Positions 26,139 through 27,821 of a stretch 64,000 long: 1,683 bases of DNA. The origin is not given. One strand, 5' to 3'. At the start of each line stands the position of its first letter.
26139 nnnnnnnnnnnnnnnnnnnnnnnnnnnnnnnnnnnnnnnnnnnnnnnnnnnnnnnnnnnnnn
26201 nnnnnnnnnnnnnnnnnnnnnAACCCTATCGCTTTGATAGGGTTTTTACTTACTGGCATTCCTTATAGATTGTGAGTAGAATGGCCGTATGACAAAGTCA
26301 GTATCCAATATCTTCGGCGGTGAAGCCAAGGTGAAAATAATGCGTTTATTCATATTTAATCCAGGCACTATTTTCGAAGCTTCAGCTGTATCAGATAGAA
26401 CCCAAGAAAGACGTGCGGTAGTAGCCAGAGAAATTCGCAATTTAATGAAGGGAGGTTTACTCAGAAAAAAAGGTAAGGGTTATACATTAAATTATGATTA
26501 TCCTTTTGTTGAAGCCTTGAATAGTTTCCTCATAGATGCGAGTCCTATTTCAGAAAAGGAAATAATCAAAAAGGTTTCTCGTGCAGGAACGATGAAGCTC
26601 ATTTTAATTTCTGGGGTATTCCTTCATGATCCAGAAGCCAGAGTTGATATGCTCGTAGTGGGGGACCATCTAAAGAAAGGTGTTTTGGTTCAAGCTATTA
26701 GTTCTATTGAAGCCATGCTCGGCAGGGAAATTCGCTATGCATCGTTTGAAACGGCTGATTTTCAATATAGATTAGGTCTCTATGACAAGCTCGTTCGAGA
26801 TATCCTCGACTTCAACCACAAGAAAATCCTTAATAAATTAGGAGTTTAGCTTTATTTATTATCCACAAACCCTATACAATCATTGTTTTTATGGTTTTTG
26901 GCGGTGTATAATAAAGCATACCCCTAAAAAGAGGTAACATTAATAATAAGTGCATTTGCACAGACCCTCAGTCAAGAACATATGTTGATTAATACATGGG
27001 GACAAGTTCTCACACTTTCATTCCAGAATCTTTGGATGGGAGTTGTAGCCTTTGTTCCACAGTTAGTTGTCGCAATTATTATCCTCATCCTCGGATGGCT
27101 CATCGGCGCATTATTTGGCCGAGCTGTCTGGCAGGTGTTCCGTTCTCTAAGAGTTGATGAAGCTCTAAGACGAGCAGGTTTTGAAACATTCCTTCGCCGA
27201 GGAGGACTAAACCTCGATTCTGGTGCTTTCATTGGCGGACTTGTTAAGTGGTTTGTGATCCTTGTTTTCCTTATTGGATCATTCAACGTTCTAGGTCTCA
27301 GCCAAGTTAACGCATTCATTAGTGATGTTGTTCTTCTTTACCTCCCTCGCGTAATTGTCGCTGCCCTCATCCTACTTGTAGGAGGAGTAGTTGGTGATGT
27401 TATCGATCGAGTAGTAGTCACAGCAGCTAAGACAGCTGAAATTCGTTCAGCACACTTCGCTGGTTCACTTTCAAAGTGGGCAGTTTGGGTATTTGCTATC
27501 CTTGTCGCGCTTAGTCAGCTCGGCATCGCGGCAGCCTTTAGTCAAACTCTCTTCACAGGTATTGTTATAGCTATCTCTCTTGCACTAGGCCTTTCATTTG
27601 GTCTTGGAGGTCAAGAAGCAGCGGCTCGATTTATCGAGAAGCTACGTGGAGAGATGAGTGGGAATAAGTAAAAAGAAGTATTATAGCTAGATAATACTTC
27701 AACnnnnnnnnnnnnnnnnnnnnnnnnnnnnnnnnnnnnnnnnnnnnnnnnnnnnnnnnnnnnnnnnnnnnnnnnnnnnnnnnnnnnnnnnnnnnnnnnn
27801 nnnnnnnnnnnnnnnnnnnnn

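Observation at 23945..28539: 4.6-kb block splitting the S10 operon between rplB and rpsS, containing rplJ-rplL plus accessory and high-GC genes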

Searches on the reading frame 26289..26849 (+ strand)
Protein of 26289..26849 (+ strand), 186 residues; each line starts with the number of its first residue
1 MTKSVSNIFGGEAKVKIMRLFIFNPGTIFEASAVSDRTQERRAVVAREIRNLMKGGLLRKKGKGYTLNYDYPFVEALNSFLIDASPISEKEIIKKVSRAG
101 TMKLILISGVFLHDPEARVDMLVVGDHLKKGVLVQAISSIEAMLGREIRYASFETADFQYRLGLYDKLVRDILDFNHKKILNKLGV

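Call 7: search_protein_families(library=pfam, proteins=[window:26289-26849:+], max_evalue=0.1)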
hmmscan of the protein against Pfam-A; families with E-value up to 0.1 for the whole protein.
window:26289-26849:+ (186 aa): 0 families

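Call 24: search_protein_families(library=ncbifam, proteins=[window:26289-26849:+], max_evalue=0.1)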
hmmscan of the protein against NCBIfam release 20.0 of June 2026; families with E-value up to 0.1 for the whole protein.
window:26289-26849:+ (186 aa): 1 family
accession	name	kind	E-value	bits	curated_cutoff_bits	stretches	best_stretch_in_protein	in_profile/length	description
NF007416.0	PRK09954.1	equivalog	0.052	12.5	561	1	18-102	9-88/362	sugar kinase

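Call 25: search_protein_families(library=phrogs, proteins=[window:26289-26849:+], max_evalue=0.1)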
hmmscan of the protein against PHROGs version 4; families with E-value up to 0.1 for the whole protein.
window:26289-26849:+ (186 aa): 1 family
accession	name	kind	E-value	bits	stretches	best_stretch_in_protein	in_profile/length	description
phrog_21716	-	unknown function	0.011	16.6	1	11-69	8-67/81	-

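Call 26: find_homologous_proteins(query=window:26289-26849:+, max_evalue=0.001)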
Query window:26289-26849:+ (186 aa): 991 proteins with E <= 0.001 among 1179 candidates; the best 120 are listed.
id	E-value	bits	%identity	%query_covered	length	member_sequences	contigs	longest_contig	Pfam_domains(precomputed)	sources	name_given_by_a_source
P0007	5.4e-113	393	99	100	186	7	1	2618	-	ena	-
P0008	1.0e-98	346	86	100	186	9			-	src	-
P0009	1.4e-93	329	83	99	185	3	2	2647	-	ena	-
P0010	4.2e-89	315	76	100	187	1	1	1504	-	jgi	jgi:hypothetical protein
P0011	1.9e-88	313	77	99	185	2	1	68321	-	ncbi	ncbi:MAG: hypothetical protein V4465_01190 [Patescibacteria group bacterium]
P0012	2.8e-87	309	75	100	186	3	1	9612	-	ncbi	ncbi:hypothetical protein BH11PAT3_BH11PAT3_0950 [soil metagenome]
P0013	8.0e-87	307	77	99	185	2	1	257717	-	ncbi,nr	ncbi:MAG: hypothetical protein AB200_02645 [Parcubacteria bacterium C7867-005]|nr:MAG: hypothetical 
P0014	2.0e-85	303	73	100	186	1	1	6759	-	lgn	-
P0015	2.5e-85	303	74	100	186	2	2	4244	-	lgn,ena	-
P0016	2.8e-85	302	73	100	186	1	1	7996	-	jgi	-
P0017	3.7e-85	302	75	100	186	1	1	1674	-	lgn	-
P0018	1.0e-84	301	72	100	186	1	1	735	-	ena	-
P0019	2.0e-83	296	71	99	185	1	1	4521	-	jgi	jgi:predicted transcriptional regulator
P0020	2.2e-83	296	72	99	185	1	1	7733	-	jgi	jgi:hypothetical protein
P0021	8.3e-81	288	70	99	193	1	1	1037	-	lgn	-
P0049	2.8e-74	267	65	100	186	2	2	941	PF12840.14,PF13730.13,PF25213.2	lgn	-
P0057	1.3e-73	264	65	99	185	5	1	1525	PF12840.14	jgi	-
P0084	2.9e-72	260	65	99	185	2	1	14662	PF12840.14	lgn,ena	-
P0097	7.7e-72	259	67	99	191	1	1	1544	PF12840.14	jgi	jgi:hypothetical protein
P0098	8.0e-72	259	65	100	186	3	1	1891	PF12840.14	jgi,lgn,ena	-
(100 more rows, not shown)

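Call 35: predict_structure(alignment_id=A1)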
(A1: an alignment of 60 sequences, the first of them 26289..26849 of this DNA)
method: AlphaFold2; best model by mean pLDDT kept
length: 186 residues; sequences in the alignment: 60
mean_pLDDT: 90.6   pTM: 0.79
mean pLDDT of the five models: 90.6, 88.8, 83.8, 80.7, 78.3
residues with pLDDT >= 90: 129; 70-90: 48; 50-70: 7; < 50: 2
segments of 3 or more residues with pLDDT < 50: none
pLDDT, mean of each block of 10 residues (from residue 1): 65 91 92 94 96 96 94 88 79 96 95 87 97 95 88 96 89 92 92
secondary structure, 60 per line:
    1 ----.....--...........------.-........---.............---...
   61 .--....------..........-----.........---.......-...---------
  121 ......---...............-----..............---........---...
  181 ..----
elements in order: H5-9 H12-22 H31-38 H42-54 E58-61 E64-67 H74-83 H89-97 E101-107 E121-126 H130-144 E150-154 H155-163 H167-174 E178-182

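Call 45: fold_search(model_id=the predicted structure, library=pdb)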
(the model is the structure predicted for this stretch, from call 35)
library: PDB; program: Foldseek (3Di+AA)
matches with E <= 10: 1486; with E <= 0.001: 0
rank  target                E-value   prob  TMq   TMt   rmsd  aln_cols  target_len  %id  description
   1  8bie_A                5.3e-03  1.00  0.28  0.17   7.7        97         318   20  O-Methyltransferase Plu4894 in complex with SAH (released 2023-03-08)
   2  8bij_A                8.4e-03  1.00  0.29  0.18   7.7       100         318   17  O-Methyltransferase Plu4894 (mutant I88M, W91L, C97Y, S142L, G146V, Y258M, L270F, S309Y) in complex with SAH (released 2023-03-08)
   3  1mkm_A                8.9e-03  0.99  0.28  0.22   9.7        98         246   17  CRYSTAL STRUCTURE OF THE THERMOTOGA MARITIMA ICLR (released 2002-09-11)
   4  8bir_A                1.0e-02  0.85  0.30  0.19  12.6       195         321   11  O-Methyltransferase Plu4895 in complex with SAH and AQ-256 (released 2023-03-08)
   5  5y6i_B                1.1e-02  0.99  0.31  0.25  12.6       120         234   15  Crystal structure of Pseudomonas aeruginosa HmgR (released 2018-08-15)
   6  22oz_F                1.1e-02  1.00  0.34  0.39   4.5        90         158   23  Structural insights into HpaR-mediated recognition of hrpX and hrpG in Xanthomonas campestris pv. campestris (released 2026-03-11)
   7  7clu_B                1.1e-02  0.80  0.27  0.18  14.8       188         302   11  PigF with SAH (released 2021-07-28)
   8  8eju_B                1.3e-02  0.99  0.32  0.24  10.8       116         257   18  The crystal structure of Pseudomonas putida PcaR (released 2024-03-20)
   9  8ejv_B                1.3e-02  1.00  0.33  0.25  10.3       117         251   19  The crystal structure of Pseudomonas putida PcaR in complex with succinate (released 2024-03-20)
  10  2ia2_A                1.3e-02  0.99  0.30  0.23   9.0       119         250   20  The crystal structure of a putative transcriptional regulator RHA06195 from Rhodococcus sp. RHA1 (released 2006-10-10)
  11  2fa5_A                1.4e-02  1.00  0.34  0.44   3.0        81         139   23  The crystal structure of an unliganded multiple antibiotic-resistance repressor (MarR) from Xanthomonas campestris (released 2006-11-14)
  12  6o8k                  1.4e-02  1.00  0.32  0.60   4.5        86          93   21  Crystal Structure of apo and reduced Sulfide-responsive transcriptional repressor (SqrR) from Rhodobacter capsulatus. (released 2020-04-01)
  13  3szp_A                1.4e-02  0.80  0.27  0.19  13.1       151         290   16  Full-length structure of the Vibrio cholerae virulence activator, AphB, a member of the LTTR protein family (released 2011-11-23)
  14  22oz_B                1.8e-02  1.00  0.33  0.38   4.7        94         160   22  Structural insights into HpaR-mediated recognition of hrpX and hrpG in Xanthomonas campestris pv. campestris (released 2026-03-11)
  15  2g7u_A                1.8e-02  0.97  0.28  0.21  10.1       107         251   17  2.3 A structure of putative catechol degradative operon regulator from Rhodococcus sp. RHA1 (released 2006-04-04)
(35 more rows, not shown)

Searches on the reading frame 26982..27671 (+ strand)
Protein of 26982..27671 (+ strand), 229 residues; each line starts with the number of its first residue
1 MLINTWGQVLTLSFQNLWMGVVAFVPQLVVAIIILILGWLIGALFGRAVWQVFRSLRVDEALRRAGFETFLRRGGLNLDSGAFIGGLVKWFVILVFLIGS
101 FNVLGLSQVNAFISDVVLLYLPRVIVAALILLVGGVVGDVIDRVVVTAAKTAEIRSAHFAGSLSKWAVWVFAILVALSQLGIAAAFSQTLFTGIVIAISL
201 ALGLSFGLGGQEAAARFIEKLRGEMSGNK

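Call 7: search_protein_families(library=pfam, proteins=[window:26982-27671:+], max_evalue=0.1)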
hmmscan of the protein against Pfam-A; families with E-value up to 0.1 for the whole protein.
window:26982-27671:+ (229 aa): 2 families
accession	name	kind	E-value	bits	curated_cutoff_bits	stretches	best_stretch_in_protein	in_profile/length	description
PF05552.17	MS_channel_1st_1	-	8.8e-14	51.6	22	2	14-60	3-49/50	Mechanosensitive ion channel, conserved TM helix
PF08566.15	Pam17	-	0.0043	17.4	25.4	1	17-58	64-105/165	Mitochondrial import protein Pam17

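Call 24: search_protein_families(library=ncbifam, proteins=[window:26982-27671:+], max_evalue=0.1)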
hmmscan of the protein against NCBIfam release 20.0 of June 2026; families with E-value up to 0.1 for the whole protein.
window:26982-27671:+ (229 aa): 2 families
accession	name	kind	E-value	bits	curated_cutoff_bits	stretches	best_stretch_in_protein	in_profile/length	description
NF033912.1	msc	subfamily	4.9e-21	75.3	100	3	81-154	45-121/365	mechanosensitive ion channel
NF007662.0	PRK10334.1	subfamily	0.037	13.3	321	0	117-205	24-114/286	small-conductance mechanosensitive channel MscS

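Call 25: search_protein_families(library=phrogs, proteins=[window:26982-27671:+], max_evalue=0.1)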
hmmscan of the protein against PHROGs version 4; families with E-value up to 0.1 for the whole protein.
window:26982-27671:+ (229 aa): 0 families
